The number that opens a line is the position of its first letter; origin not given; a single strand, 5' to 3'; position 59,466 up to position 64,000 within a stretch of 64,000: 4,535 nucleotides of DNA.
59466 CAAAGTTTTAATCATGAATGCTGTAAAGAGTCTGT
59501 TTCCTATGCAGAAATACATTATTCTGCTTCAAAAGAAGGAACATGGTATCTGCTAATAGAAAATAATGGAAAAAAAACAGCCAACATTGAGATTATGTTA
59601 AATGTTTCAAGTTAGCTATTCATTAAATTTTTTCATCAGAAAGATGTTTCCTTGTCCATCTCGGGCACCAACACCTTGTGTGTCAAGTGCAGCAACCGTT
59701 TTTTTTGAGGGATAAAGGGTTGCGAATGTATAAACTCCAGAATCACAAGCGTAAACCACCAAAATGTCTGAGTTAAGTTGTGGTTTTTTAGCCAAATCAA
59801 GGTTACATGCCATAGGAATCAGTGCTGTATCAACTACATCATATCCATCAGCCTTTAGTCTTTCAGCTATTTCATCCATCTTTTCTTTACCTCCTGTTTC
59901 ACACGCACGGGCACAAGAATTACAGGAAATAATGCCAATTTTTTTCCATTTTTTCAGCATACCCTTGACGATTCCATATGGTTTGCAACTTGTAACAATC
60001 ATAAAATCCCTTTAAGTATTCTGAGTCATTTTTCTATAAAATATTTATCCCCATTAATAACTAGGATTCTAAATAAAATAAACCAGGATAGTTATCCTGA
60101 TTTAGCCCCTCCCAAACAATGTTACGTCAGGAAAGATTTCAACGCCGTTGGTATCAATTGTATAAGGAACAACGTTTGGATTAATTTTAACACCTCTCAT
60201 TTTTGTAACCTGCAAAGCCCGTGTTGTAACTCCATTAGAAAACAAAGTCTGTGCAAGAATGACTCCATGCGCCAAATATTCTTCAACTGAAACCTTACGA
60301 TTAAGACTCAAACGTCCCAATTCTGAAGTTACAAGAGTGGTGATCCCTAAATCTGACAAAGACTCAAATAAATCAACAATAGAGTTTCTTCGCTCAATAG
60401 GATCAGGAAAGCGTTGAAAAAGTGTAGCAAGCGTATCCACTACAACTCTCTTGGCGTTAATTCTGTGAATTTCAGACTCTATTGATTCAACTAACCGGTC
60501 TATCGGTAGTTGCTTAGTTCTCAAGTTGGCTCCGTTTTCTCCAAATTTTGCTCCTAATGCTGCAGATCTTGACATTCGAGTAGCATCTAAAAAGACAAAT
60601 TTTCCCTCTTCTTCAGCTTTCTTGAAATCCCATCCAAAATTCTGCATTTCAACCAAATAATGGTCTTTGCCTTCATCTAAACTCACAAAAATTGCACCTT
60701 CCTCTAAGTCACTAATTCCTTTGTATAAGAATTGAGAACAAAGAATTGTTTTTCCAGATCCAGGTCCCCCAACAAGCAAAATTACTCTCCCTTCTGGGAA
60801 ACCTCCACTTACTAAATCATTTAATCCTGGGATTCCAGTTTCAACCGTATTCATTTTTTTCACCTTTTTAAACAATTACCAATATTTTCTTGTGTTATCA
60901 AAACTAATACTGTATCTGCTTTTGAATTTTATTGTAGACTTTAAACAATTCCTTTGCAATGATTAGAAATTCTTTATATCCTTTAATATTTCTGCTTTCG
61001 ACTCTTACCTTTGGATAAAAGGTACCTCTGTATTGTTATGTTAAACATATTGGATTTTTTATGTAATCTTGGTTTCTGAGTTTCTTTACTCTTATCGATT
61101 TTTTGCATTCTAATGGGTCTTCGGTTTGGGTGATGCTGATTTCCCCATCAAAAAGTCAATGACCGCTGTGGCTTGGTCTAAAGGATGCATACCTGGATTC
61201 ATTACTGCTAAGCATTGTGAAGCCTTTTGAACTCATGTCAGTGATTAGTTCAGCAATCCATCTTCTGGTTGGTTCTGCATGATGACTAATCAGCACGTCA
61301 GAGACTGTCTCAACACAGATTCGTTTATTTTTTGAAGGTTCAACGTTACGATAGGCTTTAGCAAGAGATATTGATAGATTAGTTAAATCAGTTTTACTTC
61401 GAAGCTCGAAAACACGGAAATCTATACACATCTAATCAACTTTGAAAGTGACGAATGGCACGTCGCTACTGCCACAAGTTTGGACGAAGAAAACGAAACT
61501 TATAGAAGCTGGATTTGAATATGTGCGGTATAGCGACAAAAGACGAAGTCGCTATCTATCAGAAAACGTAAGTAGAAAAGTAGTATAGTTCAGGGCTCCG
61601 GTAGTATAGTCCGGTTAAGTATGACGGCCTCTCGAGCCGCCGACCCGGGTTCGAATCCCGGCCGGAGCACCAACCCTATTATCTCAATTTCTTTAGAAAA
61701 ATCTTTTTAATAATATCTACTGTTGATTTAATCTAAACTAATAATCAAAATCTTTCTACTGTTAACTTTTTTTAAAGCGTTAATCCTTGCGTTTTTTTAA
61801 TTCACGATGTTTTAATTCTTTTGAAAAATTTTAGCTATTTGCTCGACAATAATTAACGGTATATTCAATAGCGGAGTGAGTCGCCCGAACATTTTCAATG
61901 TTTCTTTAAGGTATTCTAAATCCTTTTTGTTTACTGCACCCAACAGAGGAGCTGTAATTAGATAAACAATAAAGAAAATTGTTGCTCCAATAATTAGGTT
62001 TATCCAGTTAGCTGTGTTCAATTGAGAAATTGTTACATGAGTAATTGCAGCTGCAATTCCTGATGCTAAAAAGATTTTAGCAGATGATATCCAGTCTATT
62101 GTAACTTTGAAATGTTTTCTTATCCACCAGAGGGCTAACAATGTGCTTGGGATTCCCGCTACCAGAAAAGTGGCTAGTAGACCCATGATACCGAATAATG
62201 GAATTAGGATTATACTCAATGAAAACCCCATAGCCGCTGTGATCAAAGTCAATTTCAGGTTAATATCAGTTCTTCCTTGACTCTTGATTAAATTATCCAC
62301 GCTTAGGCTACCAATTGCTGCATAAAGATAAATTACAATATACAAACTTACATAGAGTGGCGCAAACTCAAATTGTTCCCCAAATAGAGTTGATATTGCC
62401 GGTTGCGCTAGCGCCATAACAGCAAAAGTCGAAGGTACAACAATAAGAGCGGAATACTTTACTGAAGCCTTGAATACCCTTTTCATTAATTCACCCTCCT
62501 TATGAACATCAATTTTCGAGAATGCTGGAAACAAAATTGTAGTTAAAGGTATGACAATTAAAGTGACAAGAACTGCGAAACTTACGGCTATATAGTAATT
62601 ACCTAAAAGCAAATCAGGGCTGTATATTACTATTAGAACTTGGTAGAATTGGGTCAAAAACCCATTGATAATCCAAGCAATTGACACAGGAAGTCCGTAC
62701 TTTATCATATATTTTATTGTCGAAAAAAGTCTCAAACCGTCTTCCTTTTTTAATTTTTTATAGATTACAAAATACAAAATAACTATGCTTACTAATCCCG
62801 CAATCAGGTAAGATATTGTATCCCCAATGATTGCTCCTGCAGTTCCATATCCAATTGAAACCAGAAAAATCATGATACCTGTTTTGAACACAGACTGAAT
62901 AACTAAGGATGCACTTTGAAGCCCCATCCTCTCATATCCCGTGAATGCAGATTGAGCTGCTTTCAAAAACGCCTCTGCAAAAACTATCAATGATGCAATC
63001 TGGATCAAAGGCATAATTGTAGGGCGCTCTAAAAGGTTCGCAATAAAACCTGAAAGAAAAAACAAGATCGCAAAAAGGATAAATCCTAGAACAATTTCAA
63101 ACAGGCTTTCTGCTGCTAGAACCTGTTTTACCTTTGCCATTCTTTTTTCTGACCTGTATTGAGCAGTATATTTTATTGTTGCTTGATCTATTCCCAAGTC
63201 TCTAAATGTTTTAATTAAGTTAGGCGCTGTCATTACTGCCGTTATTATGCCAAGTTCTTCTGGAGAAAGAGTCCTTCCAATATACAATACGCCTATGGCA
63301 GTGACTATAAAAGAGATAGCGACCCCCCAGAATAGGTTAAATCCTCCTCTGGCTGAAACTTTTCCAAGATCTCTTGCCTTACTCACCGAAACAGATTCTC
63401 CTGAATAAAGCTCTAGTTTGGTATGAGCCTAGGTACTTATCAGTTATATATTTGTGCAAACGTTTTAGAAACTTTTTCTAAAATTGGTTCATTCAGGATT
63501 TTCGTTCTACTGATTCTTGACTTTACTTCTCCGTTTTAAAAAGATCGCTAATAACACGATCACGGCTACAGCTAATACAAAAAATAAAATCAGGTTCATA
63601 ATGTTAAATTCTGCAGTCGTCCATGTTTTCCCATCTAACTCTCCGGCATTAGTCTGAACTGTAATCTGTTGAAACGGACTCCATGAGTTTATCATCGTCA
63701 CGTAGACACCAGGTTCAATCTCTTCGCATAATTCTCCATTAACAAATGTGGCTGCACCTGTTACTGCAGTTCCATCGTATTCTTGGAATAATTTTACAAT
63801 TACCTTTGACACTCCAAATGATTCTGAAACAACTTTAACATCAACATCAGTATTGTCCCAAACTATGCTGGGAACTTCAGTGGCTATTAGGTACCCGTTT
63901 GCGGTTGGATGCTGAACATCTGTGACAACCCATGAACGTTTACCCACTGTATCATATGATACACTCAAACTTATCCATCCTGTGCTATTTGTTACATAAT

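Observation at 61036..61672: Rearrangement scar next to tRNA-Glu: a truncated paralog fragment abuts a decayed gene tail that ends 24 nt before the tRNA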

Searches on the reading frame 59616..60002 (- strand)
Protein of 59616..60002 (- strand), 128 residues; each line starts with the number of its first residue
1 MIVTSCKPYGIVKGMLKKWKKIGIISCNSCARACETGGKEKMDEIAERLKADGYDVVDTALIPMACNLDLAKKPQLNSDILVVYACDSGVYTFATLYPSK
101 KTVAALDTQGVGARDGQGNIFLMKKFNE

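Call 63: find_encoding_contigs(protein=window:59616-60002:-, flank=10000, max_places=5)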
Protein window:59616-60002:- (128 aa): no gene with exactly this product is on record in the collection.

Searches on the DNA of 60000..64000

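Call 71: search_rna_families(source=window, start=60000, end=64000, threshold=evalue, max_evalue=0.1)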
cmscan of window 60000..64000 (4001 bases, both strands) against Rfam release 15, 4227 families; matches with E-value up to 0.1: 2.
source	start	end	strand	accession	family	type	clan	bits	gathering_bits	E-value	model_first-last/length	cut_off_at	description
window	61595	61669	+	RF00005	tRNA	Gene; tRNA;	CL00001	59.3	29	1.7e-11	1-71/71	no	tRNA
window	61595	61668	+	RF01684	mascRNA-menRNA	Gene;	-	25.3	42.5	0.051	1-56/56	no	MALAT1-associated small cytoplasmic RNA/MEN beta RNA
